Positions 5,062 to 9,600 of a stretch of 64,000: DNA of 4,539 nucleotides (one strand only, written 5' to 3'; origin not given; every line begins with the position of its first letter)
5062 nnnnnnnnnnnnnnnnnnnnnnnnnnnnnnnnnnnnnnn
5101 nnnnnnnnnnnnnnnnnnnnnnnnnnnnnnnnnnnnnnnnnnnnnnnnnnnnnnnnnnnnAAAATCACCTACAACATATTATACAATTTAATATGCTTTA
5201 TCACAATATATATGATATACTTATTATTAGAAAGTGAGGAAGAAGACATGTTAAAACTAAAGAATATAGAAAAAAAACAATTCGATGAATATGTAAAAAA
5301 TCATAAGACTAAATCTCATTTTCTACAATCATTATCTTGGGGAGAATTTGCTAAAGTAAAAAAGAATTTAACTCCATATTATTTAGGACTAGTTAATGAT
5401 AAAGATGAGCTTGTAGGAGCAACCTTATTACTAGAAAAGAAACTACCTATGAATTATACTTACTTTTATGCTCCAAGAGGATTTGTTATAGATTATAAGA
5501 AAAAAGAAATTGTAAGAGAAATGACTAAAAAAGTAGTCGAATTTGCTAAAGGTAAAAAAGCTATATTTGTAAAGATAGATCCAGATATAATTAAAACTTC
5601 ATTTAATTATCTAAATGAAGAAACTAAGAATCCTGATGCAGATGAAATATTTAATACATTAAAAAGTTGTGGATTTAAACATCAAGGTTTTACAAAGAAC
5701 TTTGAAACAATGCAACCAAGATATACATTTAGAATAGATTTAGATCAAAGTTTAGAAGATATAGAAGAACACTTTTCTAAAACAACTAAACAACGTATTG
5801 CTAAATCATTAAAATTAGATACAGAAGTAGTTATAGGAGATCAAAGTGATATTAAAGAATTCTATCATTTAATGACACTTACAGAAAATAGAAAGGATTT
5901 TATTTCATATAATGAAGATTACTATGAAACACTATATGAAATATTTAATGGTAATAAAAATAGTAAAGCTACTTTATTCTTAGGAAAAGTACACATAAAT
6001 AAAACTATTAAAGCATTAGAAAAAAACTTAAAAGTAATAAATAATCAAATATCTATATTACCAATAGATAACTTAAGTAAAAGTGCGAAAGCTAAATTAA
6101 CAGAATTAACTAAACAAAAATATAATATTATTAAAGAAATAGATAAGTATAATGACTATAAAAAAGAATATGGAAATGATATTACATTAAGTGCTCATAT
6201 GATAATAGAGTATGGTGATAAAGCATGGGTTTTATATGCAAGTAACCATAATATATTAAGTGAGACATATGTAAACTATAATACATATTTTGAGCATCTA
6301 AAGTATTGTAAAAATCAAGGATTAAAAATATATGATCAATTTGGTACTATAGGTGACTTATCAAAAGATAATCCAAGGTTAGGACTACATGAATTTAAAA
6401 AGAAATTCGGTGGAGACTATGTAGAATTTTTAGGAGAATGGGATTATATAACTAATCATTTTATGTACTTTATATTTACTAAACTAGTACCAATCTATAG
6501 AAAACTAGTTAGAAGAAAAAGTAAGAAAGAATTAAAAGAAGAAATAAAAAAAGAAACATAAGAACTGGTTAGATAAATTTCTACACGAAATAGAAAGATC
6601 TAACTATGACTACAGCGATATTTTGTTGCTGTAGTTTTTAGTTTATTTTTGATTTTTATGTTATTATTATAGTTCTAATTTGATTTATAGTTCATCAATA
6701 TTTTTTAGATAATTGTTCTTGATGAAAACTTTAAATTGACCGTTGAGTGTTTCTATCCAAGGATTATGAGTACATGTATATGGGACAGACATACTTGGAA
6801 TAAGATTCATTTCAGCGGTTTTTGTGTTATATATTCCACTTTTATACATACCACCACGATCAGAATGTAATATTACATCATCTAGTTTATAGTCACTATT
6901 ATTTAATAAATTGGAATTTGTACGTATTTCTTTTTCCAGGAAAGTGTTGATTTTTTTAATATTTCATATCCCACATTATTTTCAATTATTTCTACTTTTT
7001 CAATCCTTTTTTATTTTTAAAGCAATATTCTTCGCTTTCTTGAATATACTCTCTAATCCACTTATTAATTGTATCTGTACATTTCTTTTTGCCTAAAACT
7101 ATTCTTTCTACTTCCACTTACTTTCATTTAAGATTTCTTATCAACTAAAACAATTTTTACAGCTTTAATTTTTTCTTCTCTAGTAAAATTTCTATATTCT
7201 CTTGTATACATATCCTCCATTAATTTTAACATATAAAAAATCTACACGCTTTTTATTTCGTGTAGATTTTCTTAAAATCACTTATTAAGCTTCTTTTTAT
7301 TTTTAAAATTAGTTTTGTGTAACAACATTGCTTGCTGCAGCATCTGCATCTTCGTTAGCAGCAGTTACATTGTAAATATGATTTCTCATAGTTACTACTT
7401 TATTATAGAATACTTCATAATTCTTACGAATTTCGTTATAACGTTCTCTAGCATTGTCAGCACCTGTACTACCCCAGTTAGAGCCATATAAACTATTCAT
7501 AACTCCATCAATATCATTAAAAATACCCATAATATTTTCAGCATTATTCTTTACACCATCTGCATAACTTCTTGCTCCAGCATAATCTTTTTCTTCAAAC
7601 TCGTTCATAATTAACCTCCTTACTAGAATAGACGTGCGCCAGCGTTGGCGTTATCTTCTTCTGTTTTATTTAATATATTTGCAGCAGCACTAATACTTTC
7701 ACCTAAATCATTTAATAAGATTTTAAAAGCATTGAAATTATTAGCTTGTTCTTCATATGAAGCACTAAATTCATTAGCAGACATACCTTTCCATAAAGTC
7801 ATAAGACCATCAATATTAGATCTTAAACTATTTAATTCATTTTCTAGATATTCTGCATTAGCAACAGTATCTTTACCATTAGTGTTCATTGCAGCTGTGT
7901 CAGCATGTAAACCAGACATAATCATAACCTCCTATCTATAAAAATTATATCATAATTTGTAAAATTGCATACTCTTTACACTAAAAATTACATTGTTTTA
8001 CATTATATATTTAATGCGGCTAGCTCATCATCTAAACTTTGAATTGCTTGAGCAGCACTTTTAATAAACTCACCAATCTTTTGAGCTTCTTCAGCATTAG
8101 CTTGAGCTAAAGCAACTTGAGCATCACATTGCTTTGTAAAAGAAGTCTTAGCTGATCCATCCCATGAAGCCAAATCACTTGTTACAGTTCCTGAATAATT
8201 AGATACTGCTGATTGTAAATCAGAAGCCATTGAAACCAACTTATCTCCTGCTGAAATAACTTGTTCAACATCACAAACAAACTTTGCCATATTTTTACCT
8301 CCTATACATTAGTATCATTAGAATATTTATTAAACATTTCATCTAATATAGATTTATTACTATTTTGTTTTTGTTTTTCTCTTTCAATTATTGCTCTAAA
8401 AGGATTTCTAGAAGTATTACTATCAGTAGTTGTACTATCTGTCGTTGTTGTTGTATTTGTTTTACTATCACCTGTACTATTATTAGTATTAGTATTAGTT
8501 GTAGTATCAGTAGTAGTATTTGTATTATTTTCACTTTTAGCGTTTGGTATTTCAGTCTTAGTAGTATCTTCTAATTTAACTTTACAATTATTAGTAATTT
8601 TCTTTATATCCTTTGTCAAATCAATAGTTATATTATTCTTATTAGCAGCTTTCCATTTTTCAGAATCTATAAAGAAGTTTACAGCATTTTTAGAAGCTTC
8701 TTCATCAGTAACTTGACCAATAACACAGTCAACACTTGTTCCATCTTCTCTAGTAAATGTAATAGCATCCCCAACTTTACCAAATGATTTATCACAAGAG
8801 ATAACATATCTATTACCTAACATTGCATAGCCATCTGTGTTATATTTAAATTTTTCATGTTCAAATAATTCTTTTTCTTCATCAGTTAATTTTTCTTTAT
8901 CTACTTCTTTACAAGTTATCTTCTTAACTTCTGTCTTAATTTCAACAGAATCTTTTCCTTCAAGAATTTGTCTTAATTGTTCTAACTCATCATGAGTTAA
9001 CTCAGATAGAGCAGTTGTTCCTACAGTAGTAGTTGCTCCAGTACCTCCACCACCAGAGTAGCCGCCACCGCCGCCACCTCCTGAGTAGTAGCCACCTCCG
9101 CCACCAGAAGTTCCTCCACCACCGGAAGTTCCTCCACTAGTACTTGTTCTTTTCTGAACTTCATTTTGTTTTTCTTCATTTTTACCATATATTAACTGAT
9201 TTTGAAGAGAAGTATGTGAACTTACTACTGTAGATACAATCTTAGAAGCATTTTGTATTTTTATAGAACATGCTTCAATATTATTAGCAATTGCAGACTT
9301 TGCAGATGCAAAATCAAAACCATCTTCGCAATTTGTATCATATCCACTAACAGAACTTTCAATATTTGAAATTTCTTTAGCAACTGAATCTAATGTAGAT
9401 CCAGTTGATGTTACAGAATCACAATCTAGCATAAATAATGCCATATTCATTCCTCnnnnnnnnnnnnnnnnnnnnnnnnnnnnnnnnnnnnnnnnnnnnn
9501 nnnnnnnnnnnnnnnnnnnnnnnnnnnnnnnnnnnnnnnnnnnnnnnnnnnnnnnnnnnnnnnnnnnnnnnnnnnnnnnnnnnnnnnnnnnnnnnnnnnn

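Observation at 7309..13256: Operon of five signal-peptide-less peptidoglycan hydrolases carrying WXG100/LXG-like N-terminal domains, plus three WXG100 proteins and no immunity genes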

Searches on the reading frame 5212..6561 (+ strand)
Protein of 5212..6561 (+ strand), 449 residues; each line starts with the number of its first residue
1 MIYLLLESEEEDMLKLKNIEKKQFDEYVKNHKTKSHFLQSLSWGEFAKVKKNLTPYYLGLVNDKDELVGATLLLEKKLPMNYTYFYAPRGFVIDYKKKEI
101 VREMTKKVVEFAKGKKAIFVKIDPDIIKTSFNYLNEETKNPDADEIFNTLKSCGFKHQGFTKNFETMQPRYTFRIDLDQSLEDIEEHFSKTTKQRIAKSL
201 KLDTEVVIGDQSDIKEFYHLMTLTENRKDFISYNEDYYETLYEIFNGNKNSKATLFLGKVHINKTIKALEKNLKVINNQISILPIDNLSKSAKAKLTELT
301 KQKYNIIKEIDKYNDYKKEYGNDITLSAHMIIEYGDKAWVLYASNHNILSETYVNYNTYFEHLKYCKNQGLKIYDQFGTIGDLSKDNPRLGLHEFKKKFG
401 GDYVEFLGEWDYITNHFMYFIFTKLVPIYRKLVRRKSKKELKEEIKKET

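Call 43: search_protein_families(library=pfam, proteins=[window:5212-6561:+], max_evalue=0.01)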
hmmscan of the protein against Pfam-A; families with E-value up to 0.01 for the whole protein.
window:5212-6561:+ (449 aa): 1 family
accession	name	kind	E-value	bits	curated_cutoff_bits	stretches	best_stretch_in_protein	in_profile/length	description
PF02388.22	FemAB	-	4.7e-74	250.1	24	1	19-422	1-401/406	FemAB family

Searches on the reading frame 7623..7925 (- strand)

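Call 3: search_protein_families(library=pfam, proteins=[window:7623-7925:-], max_evalue=0.1)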
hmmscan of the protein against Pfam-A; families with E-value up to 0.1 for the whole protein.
window:7623-7925:- (100 aa): 4 families
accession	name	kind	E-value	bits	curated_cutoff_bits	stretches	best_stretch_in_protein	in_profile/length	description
PF06013.18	WXG100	-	8.7e-10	39.2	27.3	1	8-89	4-85/86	Proteins of 100 residues with WXG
PF03915.18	AIP3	-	0.029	14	31.6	1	19-89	234-303/406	Actin interacting protein 3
PF10824.14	T7SS_ESX_EspC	-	0.071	14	23.5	1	5-94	4-96/100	Excreted virulence factor EspC, type VII ESX diderm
PF18879.6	EspA_EspE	-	0.084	13.7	27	0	43-88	33-78/84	EspA/EspE family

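Call 4: search_protein_families(library=ncbifam, proteins=[window:7623-7925:-], max_evalue=0.1)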
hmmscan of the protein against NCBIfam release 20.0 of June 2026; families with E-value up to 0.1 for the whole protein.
window:7623-7925:- (100 aa): 3 families
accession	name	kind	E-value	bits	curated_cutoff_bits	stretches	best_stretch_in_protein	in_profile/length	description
TIGR03930.1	WXG100_ESAT6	subfamily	2.9e-12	46.6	44.85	1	8-94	4-90/90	WXG100 family type VII secretion target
TIGR03603.1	cyclo_dehy_ocin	subfamily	0.0058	16.4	187.65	1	21-83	34-93/319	thiazole/oxazole-forming peptide maturase, SagC family component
NF035934.1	ESAT6_2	subfamily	0.011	16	100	1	23-91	20-88/96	pore-forming ESAT-6 family protein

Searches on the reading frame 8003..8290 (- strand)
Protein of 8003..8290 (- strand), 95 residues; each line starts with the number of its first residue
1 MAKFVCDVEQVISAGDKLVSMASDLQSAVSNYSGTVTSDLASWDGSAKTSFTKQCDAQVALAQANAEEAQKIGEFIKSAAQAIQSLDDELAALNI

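Call 3: search_protein_families(library=pfam, proteins=[window:8003-8290:-], max_evalue=0.1)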
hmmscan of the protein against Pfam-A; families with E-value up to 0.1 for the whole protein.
window:8003-8290:- (95 aa): 8 families
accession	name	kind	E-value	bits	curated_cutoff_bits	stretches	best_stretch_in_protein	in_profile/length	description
PF06013.18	WXG100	-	8.8e-06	26.3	27.3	1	7-87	5-85/86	Proteins of 100 residues with WXG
PF00823.25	PPE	-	6.7e-05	23.4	26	1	11-82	23-95/165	PPE family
PF18879.6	EspA_EspE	-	0.00023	21.9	27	1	14-89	8-81/84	EspA/EspE family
PF03148.19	Tektin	-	0.025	13.8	34.3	1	9-92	207-290/383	Tektin family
PF25547.1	WXG100_2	-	0.037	14.4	27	1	10-85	30-107/150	WXG100 like domain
PF21636.2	PPP1R21_C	-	0.042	14.3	27.3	1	36-91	67-121/160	Protein phosphatase 1 regulatory subunit 21, C-terminal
PF10824.14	T7SS_ESX_EspC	-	0.067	14.1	23.5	1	9-91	10-95/100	Excreted virulence factor EspC, type VII ESX diderm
PF23084.1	KH_PARP14_1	-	0.082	13.7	21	0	1-53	35-83/84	PARP14, first type I KH domain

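Call 4: search_protein_families(library=ncbifam, proteins=[window:8003-8290:-], max_evalue=0.1)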
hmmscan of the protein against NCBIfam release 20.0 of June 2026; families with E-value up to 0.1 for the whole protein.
window:8003-8290:- (95 aa): 1 family
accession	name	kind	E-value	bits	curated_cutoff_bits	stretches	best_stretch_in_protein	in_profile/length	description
TIGR03930.1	WXG100_ESAT6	subfamily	1.1e-05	25.6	44.85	1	6-91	4-89/90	WXG100 family type VII secretion target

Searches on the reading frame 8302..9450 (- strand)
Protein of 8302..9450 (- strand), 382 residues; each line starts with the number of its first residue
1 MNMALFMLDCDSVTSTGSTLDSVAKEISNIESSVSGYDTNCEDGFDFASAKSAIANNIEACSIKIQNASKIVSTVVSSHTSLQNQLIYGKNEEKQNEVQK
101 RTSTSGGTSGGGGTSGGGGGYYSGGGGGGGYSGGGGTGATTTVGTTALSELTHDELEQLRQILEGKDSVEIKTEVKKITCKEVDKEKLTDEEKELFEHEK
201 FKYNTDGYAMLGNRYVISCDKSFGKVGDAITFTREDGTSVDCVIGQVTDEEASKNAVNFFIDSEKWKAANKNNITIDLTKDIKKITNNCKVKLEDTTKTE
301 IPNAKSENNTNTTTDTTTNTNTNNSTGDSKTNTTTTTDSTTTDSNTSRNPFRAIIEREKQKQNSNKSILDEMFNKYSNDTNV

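Call 3: search_protein_families(library=pfam, proteins=[window:8302-9450:-], max_evalue=0.1)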
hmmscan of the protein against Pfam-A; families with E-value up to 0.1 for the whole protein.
window:8302-9450:- (382 aa): 1 family
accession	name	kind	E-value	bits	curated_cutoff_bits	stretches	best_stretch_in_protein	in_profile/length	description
PF07172.16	GRP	-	0.0023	18.9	30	1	76-136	19-85/90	Glycine rich protein family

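Call 4: search_protein_families(library=ncbifam, proteins=[window:8302-9450:-], max_evalue=0.1)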
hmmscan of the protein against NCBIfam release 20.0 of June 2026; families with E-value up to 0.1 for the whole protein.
window:8302-9450:- (382 aa): 0 families
